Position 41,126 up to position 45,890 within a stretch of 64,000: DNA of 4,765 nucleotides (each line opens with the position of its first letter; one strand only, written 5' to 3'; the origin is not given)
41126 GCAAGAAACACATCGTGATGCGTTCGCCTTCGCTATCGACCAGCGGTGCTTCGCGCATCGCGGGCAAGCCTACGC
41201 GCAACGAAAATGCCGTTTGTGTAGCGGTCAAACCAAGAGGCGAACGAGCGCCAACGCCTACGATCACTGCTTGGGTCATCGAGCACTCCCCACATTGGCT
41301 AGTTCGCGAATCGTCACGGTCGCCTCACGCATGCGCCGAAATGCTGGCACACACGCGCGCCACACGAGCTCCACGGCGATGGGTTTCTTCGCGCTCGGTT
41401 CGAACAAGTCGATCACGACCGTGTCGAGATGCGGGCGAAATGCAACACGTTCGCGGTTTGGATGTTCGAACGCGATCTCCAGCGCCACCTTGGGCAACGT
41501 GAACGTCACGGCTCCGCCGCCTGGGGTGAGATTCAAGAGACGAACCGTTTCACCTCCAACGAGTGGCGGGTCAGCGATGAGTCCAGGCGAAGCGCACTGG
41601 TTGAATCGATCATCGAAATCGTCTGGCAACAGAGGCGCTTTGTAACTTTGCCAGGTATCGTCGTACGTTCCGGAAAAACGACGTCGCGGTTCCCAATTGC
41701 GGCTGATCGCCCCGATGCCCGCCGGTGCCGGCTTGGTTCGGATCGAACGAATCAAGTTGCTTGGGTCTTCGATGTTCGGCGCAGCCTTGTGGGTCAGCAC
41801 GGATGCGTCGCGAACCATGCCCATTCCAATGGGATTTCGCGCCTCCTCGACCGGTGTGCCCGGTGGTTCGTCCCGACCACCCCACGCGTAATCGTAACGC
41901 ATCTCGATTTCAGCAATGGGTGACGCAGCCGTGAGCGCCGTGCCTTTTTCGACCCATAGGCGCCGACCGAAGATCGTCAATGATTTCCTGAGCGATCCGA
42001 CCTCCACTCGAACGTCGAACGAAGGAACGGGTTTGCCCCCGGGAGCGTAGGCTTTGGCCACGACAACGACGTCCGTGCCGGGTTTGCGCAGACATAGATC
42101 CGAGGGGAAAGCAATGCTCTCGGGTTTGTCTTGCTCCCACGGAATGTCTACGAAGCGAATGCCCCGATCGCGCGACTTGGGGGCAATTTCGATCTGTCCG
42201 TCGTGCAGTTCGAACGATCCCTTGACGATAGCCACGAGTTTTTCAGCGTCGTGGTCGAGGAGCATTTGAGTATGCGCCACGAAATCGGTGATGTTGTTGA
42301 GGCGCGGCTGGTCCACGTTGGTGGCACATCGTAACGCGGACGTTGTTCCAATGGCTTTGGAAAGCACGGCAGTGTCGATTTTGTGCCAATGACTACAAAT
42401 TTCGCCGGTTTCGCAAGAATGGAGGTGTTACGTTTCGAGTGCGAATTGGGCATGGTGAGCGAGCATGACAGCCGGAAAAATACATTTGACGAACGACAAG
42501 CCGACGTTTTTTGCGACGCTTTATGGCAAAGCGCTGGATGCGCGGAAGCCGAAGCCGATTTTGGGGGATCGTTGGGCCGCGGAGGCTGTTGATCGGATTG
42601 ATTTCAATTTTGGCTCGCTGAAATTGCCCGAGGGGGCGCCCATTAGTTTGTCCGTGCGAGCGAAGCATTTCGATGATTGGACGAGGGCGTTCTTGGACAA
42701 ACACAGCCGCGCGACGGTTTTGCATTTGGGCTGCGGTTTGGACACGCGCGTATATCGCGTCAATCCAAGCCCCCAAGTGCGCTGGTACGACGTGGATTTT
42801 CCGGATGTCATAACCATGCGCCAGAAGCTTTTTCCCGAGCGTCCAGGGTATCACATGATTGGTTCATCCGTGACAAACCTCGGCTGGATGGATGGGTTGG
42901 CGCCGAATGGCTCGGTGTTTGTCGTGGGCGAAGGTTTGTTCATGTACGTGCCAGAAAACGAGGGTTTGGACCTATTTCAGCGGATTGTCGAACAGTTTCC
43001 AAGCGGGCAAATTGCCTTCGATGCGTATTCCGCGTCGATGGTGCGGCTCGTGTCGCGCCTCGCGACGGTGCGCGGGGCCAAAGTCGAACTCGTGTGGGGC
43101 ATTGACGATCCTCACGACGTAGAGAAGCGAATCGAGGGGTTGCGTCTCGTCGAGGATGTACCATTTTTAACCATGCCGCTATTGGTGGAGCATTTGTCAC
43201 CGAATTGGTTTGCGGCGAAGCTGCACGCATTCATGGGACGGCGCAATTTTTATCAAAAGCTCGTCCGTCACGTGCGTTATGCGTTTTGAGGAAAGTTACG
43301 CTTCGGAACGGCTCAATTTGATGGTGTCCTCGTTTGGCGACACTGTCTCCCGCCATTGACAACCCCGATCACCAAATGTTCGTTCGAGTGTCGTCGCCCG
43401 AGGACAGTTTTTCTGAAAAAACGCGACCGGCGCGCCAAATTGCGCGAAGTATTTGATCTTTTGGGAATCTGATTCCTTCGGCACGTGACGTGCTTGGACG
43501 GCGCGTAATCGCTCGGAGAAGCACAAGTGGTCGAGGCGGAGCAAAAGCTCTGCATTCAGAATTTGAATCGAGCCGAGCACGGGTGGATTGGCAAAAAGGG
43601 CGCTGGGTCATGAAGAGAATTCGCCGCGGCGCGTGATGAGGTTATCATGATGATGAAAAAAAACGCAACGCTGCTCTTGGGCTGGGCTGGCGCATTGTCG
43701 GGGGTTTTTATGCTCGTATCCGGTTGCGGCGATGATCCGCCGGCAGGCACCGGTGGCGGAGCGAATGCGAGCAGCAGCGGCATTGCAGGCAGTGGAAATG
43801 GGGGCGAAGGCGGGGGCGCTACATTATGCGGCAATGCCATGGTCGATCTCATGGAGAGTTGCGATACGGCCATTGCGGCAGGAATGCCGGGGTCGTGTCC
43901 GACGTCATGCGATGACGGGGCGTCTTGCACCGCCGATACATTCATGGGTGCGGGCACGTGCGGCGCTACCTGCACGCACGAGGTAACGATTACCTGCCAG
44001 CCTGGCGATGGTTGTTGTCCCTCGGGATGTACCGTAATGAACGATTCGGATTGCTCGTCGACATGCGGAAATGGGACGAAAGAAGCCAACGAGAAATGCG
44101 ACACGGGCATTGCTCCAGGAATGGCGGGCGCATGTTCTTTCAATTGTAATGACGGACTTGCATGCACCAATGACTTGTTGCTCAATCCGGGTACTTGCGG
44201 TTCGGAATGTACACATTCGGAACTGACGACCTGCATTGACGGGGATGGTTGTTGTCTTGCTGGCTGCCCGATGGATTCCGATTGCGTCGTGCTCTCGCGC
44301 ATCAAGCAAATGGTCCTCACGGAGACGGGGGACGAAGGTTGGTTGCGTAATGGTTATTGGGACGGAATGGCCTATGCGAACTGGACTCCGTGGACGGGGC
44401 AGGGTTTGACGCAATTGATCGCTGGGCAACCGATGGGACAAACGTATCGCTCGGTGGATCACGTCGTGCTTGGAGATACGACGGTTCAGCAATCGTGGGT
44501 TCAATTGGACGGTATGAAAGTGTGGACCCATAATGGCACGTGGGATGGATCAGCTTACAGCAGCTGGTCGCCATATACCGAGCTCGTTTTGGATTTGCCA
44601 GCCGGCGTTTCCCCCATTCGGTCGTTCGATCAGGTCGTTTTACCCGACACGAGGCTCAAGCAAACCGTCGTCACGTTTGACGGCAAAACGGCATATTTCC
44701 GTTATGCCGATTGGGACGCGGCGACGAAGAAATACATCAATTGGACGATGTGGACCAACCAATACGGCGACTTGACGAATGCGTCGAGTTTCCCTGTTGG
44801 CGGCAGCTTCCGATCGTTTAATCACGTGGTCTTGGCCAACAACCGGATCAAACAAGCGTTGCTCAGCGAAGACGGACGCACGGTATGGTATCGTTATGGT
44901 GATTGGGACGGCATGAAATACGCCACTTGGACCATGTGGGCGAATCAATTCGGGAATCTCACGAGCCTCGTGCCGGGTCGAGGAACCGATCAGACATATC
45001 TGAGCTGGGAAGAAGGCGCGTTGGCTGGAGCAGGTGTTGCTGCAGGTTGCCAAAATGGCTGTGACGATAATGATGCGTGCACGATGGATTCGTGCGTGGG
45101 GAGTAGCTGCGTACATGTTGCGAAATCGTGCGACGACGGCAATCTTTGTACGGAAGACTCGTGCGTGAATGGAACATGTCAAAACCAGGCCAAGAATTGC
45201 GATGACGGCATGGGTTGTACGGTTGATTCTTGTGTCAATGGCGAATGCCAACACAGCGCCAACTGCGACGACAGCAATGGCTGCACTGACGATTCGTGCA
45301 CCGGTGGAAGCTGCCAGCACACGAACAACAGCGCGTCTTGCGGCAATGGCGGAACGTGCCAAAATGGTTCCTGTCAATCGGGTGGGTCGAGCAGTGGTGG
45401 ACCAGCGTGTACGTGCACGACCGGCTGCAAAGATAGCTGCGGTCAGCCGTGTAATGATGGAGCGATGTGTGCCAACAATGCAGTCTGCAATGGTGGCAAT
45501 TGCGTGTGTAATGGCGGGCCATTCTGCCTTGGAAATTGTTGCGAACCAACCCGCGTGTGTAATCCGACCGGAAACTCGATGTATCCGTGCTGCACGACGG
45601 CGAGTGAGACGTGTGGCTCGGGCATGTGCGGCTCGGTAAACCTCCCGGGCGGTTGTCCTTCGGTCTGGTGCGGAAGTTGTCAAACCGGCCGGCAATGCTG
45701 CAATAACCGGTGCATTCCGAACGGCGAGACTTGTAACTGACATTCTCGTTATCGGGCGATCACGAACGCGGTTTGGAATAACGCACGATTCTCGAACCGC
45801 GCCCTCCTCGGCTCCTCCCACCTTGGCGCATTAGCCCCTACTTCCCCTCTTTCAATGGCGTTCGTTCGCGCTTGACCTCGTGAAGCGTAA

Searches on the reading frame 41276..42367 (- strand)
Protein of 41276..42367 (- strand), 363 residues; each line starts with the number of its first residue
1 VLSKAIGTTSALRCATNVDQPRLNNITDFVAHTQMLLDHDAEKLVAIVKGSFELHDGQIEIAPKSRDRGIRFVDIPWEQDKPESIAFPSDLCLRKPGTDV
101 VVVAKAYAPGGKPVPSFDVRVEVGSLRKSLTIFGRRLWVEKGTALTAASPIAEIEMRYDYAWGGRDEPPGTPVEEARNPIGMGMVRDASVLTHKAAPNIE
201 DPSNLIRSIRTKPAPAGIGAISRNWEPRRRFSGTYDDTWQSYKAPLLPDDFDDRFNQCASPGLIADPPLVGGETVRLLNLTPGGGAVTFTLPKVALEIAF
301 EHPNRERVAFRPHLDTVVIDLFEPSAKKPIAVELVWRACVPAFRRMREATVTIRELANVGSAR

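Call 8: search_protein_families(library=pfam, proteins=[window:41276-42367:-], max_evalue=0.001)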
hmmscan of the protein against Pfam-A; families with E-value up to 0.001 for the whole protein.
window:41276-42367:- (363 aa): 1 family
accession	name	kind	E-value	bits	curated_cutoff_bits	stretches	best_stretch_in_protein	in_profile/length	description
PF09937.14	DUF2169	-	8.1e-80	268.8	25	1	40-337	2-294/294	Uncharacterized protein conserved in bacteria (DUF2169)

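Call 55: search_protein_families(library=ncbifam, proteins=[window:41276-42367:-], max_evalue=0.01)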
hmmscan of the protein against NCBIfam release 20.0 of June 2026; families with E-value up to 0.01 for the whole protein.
window:41276-42367:- (363 aa): 0 families

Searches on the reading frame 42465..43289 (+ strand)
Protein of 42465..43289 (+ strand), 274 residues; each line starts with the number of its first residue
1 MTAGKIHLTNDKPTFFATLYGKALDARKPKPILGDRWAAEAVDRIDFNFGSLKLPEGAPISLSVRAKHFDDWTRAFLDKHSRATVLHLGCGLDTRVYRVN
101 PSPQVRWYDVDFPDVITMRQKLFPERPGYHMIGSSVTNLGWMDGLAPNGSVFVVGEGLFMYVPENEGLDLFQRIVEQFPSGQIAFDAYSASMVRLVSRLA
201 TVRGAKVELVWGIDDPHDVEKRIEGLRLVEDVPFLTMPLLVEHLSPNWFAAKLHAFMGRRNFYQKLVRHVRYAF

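Call 8: search_protein_families(library=pfam, proteins=[window:42465-43289:+], max_evalue=0.001)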
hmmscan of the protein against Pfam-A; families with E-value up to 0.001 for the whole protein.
window:42465-43289:+ (274 aa): 1 family
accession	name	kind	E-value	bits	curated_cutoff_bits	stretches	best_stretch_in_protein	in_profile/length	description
PF04072.20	LCM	-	3.9e-15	56.7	22.3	1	53-122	56-124/187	Leucine carboxyl methyltransferase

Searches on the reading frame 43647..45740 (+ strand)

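Call 8: search_protein_families(library=pfam, proteins=[window:43647-45740:+], max_evalue=0.001)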
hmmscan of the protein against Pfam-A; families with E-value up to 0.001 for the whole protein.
window:43647-45740:+ (697 aa): 1 family
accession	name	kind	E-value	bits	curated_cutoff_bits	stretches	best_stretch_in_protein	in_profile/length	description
PF00526.23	Dicty_CTDC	-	9.9e-05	22.5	27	1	472-491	2-22/24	Dictyostelium (slime mold) repeat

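Call 55: search_protein_families(library=ncbifam, proteins=[window:43647-45740:+], max_evalue=0.01)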
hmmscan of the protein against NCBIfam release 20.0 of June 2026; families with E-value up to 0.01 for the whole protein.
window:43647-45740:+ (697 aa): 0 families
